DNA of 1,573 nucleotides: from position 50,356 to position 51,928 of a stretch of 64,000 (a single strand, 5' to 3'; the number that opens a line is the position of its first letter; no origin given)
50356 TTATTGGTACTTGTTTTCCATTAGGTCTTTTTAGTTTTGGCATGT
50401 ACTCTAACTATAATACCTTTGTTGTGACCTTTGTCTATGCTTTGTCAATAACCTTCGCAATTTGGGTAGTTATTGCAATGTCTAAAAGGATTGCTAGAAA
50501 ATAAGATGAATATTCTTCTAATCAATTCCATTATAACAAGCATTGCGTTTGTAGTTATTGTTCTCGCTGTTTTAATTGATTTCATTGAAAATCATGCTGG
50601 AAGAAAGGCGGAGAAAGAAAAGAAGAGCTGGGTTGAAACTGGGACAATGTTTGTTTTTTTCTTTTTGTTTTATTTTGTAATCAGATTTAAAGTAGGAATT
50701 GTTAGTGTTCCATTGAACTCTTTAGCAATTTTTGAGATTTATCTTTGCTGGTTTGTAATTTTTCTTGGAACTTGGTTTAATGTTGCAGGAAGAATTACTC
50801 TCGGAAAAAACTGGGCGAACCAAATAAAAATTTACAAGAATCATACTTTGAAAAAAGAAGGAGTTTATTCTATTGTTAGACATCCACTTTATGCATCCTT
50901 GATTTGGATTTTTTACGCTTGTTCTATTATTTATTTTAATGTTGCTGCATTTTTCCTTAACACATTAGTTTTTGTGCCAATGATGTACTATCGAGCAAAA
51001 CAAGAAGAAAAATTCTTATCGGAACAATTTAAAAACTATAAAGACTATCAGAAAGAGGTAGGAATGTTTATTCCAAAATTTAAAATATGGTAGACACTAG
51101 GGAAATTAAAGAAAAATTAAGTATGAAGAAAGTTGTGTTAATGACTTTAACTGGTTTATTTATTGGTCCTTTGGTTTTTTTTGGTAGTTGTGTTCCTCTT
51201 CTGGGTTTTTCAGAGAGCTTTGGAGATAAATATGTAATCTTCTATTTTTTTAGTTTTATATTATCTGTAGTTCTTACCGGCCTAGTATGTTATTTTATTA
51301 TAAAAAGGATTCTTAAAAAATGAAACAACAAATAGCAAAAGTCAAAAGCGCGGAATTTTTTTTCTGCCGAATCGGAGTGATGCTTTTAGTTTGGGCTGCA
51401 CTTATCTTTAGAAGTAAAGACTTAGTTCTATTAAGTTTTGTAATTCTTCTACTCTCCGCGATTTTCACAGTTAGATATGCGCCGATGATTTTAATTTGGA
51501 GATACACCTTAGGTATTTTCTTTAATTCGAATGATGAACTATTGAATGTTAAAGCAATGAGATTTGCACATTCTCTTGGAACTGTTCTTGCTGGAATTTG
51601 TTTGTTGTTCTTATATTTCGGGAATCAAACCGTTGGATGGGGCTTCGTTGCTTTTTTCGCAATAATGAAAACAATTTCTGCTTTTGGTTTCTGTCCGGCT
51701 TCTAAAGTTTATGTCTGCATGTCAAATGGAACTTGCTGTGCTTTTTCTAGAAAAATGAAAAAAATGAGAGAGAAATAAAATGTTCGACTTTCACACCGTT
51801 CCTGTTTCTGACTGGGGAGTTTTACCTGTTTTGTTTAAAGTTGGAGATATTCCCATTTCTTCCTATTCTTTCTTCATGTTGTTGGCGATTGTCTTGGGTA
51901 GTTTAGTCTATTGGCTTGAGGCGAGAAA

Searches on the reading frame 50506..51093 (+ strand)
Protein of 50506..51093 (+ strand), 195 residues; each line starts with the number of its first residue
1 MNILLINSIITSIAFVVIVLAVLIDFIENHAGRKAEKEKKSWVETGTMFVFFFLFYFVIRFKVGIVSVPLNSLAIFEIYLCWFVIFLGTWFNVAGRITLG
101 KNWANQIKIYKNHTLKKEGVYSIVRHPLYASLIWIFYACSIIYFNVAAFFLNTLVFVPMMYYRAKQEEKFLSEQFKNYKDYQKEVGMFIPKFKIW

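Call 62: search_protein_families(library=pfam, proteins=[window:50506-51093:+], max_evalue=0.001)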
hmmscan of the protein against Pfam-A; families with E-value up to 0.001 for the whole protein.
window:50506-51093:+ (195 aa): 3 families
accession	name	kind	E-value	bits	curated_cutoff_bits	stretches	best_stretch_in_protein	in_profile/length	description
PF04140.19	ICMT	-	8.3e-12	45.8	24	1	86-172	6-94/95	Isoprenylcysteine carboxyl methyltransferase (ICMT) family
PF04191.18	PEMT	-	7.8e-10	39.6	25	1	80-176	5-103/105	Phospholipid methyltransferase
PF06157.16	DUF973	-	0.00026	20.7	26.4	1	3-126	57-177/309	Protein of unknown function (DUF973)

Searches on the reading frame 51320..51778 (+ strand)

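Call 62: search_protein_families(library=pfam, proteins=[window:51320-51778:+], max_evalue=0.001)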
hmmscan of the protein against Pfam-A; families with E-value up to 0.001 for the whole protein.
window:51320-51778:+ (152 aa): 1 family
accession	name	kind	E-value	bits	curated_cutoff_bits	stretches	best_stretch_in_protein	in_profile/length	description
PF14340.12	DUF4395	-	5.6e-14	53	24.5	1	19-132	12-126/130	Domain of unknown function (DUF4395)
